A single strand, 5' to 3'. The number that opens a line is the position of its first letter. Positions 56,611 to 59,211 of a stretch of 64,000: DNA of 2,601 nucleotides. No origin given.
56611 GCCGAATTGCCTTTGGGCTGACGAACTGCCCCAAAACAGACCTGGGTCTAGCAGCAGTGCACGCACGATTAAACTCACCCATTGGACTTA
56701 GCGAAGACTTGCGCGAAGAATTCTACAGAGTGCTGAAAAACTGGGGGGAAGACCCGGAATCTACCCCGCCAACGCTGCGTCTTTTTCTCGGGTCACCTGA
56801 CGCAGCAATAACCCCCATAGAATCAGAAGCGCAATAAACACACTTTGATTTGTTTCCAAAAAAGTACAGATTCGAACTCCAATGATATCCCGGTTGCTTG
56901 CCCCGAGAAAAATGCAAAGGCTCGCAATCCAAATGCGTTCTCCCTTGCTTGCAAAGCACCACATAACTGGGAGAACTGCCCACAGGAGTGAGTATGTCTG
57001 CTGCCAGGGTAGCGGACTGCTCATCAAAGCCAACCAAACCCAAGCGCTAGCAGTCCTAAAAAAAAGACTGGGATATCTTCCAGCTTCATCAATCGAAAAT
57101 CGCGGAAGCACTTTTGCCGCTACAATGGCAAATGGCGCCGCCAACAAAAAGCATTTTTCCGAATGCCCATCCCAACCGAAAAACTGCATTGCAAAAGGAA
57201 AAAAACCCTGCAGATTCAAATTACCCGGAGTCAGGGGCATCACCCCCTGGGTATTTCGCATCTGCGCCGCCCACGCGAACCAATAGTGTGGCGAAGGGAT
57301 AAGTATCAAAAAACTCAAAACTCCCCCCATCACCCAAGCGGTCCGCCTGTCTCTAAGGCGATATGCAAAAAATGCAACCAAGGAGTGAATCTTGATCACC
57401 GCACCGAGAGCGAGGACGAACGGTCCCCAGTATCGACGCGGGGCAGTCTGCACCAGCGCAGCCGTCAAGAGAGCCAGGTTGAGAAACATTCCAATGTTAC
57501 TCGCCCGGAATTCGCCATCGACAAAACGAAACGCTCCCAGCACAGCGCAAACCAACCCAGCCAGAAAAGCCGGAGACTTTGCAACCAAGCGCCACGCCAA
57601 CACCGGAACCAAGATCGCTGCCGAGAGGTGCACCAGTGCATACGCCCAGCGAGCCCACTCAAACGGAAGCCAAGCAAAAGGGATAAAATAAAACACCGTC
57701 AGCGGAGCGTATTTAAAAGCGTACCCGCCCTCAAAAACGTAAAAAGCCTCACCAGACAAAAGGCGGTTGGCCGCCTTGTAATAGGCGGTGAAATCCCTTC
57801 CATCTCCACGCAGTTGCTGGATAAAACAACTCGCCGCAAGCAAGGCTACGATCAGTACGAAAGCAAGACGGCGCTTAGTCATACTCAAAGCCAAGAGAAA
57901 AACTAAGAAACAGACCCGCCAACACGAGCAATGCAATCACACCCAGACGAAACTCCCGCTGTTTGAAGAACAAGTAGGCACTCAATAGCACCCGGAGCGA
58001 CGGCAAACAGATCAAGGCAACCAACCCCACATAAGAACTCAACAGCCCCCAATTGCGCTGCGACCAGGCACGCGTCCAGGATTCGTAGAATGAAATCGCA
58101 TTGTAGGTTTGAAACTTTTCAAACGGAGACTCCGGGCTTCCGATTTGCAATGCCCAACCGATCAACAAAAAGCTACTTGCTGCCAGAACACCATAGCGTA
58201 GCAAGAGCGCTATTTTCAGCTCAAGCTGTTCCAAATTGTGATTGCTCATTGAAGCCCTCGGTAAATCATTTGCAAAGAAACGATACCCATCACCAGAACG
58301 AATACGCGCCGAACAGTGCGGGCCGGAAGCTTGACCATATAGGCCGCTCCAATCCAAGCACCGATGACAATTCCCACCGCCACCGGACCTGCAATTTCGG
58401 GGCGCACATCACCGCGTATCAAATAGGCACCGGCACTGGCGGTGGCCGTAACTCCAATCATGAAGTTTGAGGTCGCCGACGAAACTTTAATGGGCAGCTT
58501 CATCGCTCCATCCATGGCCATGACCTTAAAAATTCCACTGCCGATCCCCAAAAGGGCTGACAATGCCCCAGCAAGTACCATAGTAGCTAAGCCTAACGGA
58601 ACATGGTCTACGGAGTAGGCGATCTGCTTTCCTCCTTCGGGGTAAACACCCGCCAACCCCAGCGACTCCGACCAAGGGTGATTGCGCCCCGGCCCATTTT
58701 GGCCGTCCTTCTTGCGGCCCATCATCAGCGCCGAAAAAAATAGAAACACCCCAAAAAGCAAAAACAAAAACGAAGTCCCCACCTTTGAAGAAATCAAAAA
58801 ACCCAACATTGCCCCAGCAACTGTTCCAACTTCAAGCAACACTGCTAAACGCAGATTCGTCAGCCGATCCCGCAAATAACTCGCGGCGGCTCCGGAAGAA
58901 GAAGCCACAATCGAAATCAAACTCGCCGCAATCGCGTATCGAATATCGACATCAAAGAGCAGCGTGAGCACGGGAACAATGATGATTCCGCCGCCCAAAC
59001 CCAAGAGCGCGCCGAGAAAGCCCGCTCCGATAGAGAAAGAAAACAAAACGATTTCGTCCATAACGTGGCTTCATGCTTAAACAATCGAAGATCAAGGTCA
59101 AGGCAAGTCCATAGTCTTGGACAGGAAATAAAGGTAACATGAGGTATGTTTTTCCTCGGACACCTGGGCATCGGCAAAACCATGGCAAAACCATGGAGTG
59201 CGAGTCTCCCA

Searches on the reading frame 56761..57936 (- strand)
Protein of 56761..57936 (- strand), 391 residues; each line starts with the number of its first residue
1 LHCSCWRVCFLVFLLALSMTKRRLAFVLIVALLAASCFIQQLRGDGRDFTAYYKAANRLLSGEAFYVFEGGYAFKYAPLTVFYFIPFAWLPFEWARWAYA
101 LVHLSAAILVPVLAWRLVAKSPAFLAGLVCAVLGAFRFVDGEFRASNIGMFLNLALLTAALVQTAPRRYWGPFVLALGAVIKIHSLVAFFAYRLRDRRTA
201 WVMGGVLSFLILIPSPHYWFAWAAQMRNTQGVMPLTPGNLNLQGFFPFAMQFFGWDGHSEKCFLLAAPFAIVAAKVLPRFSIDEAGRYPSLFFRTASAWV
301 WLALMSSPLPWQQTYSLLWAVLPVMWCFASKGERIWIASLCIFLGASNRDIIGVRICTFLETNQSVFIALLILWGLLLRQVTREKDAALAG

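Call 38: search_protein_families(library=pfam, proteins=[window:56761-57936:-], max_evalue=0.00001)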
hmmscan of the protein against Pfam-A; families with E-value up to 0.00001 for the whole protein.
window:56761-57936:- (391 aa): 1 family
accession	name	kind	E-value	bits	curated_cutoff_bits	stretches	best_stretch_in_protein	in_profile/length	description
PF09594.16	GT87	-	1.5e-08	35.2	25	1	74-308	1-237/237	Glycosyltransferase family 87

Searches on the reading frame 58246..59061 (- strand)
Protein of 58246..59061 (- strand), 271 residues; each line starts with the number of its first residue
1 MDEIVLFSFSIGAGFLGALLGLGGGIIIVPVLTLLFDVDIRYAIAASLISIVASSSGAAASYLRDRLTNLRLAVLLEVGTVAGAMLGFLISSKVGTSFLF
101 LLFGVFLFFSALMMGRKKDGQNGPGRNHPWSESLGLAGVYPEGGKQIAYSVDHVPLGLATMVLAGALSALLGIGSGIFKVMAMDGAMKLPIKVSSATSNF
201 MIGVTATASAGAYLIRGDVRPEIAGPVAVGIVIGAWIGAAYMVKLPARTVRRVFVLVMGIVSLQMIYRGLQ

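Call 38: search_protein_families(library=pfam, proteins=[window:58246-59061:-], max_evalue=0.00001)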
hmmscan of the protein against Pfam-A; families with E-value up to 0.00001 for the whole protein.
window:58246-59061:- (271 aa): 1 family
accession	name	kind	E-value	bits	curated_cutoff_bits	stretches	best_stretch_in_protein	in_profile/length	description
PF01925.25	TauE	-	1.3e-48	166.2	32.6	1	7-265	2-237/237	Sulfite exporter TauE/SafE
